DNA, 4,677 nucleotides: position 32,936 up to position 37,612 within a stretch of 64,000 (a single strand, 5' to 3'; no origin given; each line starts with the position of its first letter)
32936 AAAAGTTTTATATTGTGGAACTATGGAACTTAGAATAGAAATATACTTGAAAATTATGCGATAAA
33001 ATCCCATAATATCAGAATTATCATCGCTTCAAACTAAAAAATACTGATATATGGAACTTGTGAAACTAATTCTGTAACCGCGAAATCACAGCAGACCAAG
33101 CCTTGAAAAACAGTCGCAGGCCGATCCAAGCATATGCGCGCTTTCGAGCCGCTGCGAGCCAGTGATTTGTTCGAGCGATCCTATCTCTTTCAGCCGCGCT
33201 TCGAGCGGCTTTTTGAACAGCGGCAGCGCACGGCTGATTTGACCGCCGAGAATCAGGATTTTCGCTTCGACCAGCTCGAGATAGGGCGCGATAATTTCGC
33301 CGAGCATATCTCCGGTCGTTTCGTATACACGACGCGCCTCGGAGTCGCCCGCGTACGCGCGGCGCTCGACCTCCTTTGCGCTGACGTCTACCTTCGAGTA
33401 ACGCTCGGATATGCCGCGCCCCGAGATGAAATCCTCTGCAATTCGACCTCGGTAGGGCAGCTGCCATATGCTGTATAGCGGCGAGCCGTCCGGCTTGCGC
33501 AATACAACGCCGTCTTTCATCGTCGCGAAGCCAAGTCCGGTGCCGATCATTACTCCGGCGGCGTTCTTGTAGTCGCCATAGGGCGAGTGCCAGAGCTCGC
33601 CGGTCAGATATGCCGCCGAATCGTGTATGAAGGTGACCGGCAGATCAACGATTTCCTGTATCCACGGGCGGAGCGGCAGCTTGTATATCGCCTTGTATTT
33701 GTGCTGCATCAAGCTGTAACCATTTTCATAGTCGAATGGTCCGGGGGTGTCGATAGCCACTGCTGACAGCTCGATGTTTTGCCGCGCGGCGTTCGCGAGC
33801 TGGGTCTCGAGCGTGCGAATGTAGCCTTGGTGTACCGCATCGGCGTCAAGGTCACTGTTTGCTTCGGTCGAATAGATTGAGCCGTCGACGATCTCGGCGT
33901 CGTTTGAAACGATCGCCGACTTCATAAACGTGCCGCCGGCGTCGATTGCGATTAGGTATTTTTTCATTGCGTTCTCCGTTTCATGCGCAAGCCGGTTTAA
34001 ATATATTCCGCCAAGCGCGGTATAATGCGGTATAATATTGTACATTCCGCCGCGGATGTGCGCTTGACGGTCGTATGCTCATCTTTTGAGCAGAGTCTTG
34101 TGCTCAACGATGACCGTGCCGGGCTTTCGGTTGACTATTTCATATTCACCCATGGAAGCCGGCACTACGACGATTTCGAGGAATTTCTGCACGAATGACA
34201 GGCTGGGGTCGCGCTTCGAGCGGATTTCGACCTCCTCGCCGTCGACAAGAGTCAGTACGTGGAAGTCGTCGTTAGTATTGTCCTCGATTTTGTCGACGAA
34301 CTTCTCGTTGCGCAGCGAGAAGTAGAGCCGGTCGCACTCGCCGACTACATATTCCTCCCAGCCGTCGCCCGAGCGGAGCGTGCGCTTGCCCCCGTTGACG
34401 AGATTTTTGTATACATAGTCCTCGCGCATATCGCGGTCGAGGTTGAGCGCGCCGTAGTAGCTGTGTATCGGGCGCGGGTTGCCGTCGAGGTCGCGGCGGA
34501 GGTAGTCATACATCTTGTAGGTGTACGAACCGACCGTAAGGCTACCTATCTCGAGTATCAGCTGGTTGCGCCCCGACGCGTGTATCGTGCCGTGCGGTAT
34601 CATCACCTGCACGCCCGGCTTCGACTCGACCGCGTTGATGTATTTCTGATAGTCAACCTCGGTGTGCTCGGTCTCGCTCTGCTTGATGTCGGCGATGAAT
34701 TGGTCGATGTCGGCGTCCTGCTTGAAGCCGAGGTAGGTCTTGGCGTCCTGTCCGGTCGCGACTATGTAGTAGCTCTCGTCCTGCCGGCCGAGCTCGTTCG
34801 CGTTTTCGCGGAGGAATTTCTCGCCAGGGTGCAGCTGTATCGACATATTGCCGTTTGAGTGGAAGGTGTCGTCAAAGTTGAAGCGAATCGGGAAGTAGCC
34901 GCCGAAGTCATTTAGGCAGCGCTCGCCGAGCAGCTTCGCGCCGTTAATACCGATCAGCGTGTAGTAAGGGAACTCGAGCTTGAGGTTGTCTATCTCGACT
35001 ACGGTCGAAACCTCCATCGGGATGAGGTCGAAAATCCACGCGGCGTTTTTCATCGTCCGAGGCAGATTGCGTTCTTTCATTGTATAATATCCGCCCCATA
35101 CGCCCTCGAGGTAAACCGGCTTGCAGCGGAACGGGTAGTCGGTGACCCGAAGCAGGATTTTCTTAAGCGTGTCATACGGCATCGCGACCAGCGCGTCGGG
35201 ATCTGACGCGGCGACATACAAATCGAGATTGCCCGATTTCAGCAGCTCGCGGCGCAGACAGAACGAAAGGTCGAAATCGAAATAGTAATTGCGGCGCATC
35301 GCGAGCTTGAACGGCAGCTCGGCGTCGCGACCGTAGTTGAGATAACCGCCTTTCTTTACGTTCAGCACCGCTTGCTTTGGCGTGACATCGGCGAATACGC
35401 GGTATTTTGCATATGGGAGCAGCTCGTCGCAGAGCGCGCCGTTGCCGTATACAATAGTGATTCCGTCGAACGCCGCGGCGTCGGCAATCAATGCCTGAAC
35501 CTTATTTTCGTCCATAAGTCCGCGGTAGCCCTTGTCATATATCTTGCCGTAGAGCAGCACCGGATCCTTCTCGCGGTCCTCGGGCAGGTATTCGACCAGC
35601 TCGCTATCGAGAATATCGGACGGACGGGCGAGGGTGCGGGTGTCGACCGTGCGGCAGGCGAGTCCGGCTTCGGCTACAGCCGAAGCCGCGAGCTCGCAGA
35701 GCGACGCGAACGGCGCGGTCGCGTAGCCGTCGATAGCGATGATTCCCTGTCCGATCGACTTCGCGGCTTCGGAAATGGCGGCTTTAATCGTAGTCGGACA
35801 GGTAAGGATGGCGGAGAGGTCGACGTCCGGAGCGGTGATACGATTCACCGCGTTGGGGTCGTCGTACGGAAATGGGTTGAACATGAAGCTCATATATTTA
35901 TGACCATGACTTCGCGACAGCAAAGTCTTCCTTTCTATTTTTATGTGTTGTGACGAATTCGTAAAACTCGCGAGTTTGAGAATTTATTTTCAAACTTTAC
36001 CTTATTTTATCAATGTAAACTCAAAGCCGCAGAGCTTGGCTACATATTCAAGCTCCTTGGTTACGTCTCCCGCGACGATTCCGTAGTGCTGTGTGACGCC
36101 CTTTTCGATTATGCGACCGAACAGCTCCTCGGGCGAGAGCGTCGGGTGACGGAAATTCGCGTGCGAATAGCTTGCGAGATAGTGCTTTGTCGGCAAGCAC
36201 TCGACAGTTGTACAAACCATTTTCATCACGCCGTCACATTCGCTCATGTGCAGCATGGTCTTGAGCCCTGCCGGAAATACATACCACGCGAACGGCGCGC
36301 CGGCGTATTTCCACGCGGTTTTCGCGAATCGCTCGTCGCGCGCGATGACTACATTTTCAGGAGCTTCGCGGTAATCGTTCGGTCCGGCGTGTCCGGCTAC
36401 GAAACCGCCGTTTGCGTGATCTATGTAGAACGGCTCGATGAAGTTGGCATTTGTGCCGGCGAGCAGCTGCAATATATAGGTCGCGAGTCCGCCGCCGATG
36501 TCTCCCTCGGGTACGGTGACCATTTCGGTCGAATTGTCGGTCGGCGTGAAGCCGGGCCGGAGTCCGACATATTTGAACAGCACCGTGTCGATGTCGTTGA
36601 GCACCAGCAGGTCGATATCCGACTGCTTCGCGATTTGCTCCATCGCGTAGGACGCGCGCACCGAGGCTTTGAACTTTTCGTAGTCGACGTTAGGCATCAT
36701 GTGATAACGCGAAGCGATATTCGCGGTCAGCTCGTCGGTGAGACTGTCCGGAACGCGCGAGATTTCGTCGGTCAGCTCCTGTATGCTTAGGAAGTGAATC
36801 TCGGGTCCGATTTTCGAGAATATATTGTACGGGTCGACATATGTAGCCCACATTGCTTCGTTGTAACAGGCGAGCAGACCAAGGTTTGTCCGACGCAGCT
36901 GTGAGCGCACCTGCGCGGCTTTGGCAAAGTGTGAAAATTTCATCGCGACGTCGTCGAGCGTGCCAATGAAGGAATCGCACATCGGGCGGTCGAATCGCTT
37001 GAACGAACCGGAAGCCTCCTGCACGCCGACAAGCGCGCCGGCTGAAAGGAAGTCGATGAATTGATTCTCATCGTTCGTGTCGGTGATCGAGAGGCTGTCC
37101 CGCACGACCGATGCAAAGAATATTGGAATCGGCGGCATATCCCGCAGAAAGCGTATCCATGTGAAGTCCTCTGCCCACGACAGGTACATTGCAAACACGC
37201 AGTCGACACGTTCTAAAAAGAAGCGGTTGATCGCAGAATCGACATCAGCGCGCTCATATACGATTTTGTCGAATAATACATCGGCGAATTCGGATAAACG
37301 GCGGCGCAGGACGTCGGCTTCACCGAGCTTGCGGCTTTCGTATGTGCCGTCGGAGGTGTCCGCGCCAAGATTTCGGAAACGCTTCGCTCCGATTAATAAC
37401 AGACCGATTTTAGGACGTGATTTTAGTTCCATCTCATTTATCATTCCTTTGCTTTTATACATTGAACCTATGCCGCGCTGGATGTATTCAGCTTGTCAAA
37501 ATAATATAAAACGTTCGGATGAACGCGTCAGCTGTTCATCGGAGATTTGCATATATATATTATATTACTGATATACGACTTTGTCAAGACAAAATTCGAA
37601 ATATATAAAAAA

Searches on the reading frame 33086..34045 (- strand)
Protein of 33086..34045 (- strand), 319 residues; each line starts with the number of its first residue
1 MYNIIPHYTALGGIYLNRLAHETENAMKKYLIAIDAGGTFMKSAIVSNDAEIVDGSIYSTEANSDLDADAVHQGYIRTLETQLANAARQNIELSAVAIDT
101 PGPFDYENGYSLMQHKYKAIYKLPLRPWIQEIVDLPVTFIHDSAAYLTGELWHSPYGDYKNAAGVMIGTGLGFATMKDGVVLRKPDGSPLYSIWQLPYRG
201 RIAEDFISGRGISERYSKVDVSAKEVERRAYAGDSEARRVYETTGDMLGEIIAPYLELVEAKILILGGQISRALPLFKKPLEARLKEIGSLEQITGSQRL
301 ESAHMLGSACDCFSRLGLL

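Call 7: search_protein_families(library=pfam, proteins=[window:33086-34045:-], max_evalue=0.001)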
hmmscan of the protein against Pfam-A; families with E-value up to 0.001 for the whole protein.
window:33086-34045:- (319 aa): 1 family
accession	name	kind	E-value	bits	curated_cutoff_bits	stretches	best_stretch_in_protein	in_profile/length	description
PF00480.26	ROK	-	1.2e-21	77.9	22.9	2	32-182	2-145/294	ROK family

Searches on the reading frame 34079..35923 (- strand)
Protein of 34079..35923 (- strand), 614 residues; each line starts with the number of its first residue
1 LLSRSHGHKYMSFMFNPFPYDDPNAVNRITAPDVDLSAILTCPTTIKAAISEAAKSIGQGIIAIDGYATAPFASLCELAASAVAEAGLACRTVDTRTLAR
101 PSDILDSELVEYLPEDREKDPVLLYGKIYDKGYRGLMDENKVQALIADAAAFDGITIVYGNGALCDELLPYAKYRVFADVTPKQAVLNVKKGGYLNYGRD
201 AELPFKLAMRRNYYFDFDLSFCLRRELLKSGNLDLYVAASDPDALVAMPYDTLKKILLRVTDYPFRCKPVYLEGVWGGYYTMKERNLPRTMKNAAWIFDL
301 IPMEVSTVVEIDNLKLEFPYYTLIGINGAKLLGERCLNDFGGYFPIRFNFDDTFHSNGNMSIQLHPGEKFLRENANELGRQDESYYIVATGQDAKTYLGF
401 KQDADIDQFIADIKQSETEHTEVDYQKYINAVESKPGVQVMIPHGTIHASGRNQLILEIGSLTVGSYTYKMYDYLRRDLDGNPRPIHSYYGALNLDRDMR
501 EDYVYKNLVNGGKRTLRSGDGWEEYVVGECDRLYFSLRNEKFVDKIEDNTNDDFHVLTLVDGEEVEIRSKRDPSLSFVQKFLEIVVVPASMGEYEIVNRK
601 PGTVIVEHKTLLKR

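Call 7: search_protein_families(library=pfam, proteins=[window:34079-35923:-], max_evalue=0.001)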
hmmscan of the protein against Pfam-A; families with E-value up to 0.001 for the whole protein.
window:34079-35923:- (614 aa): 0 families

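Call 85: search_protein_families(library=ncbifam, proteins=[window:34079-35923:-], max_evalue=0.01)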
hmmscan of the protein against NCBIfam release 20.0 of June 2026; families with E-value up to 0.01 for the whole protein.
window:34079-35923:- (614 aa): 1 family
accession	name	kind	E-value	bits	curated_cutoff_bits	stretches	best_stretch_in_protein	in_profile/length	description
TIGR00218.1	manA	equivalog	0.00092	18.5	116.2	1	372-570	147-327/359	mannose-6-phosphate isomerase, class I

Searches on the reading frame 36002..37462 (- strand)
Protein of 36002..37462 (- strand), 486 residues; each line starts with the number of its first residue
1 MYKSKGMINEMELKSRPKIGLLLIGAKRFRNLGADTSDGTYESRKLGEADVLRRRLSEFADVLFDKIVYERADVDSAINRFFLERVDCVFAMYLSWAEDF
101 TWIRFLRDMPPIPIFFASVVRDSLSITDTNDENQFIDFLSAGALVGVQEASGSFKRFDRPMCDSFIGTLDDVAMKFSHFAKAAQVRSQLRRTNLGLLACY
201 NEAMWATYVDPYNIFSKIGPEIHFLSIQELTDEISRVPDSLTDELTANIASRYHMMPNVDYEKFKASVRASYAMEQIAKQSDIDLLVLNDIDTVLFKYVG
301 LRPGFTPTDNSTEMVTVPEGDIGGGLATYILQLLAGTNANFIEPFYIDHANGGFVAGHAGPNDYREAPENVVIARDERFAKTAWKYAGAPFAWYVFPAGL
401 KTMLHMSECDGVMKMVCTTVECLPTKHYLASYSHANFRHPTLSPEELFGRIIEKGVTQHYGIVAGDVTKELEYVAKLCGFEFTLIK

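Call 51: search_protein_families(library=pfam, proteins=[window:36002-37462:-], max_evalue=0.0001)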
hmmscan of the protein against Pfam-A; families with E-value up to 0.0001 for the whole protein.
window:36002-37462:- (486 aa): 0 families

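Call 85: search_protein_families(library=ncbifam, proteins=[window:36002-37462:-], max_evalue=0.01)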
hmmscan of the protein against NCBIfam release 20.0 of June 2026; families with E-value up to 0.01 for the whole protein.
window:36002-37462:- (486 aa): 1 family
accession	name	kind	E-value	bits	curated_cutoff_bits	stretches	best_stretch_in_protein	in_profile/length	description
NF048012.1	SlpQosIsomSftI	equivalog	9.7e-08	31.2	700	1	171-480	136-438/443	sulfoquinovose isomerase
